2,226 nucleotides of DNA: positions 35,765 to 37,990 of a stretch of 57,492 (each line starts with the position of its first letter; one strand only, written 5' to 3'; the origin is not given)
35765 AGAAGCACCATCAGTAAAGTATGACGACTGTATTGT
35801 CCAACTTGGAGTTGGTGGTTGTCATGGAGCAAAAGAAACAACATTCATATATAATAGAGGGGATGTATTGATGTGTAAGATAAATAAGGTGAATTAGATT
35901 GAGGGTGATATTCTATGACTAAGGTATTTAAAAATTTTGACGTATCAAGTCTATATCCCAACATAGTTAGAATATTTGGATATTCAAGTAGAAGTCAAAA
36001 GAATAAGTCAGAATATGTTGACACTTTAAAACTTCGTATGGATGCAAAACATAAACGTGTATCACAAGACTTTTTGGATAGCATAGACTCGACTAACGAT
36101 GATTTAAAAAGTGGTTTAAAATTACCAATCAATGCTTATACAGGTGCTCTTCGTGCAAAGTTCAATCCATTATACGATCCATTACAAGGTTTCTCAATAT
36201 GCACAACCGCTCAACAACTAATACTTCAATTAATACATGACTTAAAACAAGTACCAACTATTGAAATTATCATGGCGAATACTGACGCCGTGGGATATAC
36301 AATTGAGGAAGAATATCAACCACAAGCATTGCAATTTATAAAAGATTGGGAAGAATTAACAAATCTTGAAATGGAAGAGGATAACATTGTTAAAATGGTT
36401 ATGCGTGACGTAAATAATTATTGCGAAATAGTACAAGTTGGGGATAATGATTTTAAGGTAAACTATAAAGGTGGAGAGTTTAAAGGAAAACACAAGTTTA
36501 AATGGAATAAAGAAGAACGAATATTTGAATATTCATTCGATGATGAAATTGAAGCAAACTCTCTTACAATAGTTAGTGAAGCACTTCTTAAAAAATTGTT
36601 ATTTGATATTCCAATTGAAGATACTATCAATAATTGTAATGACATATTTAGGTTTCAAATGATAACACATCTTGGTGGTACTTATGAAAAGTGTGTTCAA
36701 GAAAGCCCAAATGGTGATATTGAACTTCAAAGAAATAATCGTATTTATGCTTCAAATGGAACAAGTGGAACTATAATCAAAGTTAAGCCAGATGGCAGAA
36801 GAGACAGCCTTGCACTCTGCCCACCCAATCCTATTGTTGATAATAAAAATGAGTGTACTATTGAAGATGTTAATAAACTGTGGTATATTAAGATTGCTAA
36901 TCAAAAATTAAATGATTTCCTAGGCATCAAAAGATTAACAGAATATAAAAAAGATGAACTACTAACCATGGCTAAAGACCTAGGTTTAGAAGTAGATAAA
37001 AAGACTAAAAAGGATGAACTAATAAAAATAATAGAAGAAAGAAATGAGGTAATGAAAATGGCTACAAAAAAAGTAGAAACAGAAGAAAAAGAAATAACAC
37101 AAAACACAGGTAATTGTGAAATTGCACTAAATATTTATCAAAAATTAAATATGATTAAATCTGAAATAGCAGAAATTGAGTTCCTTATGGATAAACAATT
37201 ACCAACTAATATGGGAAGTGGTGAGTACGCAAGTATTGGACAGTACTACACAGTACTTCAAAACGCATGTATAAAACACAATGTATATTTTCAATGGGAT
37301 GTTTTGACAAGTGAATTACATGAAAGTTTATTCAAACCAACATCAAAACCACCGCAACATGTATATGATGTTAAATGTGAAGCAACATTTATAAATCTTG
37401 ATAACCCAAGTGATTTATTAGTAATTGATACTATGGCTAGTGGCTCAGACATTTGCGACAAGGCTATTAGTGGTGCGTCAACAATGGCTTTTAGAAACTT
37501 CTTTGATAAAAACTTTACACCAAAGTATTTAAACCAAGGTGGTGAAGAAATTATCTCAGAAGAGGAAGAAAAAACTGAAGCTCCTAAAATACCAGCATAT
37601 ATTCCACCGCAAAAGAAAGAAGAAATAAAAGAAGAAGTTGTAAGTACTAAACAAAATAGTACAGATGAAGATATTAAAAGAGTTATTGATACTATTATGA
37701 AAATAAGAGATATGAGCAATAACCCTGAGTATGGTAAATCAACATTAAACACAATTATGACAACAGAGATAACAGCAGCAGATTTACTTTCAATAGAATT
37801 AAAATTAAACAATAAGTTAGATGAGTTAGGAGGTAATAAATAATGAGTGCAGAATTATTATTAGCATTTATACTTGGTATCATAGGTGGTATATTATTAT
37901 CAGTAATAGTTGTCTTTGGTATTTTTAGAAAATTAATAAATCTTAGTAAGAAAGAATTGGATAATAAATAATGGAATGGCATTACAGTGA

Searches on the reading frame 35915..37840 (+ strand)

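Call 33: search_protein_families(library=phrogs, proteins=[window:35915-37840:+], max_evalue=0.00001)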
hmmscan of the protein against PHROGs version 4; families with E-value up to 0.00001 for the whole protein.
window:35915-37840:+ (642 aa): 2 families
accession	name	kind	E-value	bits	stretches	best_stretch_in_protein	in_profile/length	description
phrog_1252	-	DNA, RNA and nucleotide metabolism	4.7e-65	221.4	1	3-341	349-657/663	DNA polymerase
phrog_18505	-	DNA, RNA and nucleotide metabolism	6.7e-12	46.3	1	66-318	38-275/349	DNA polymerase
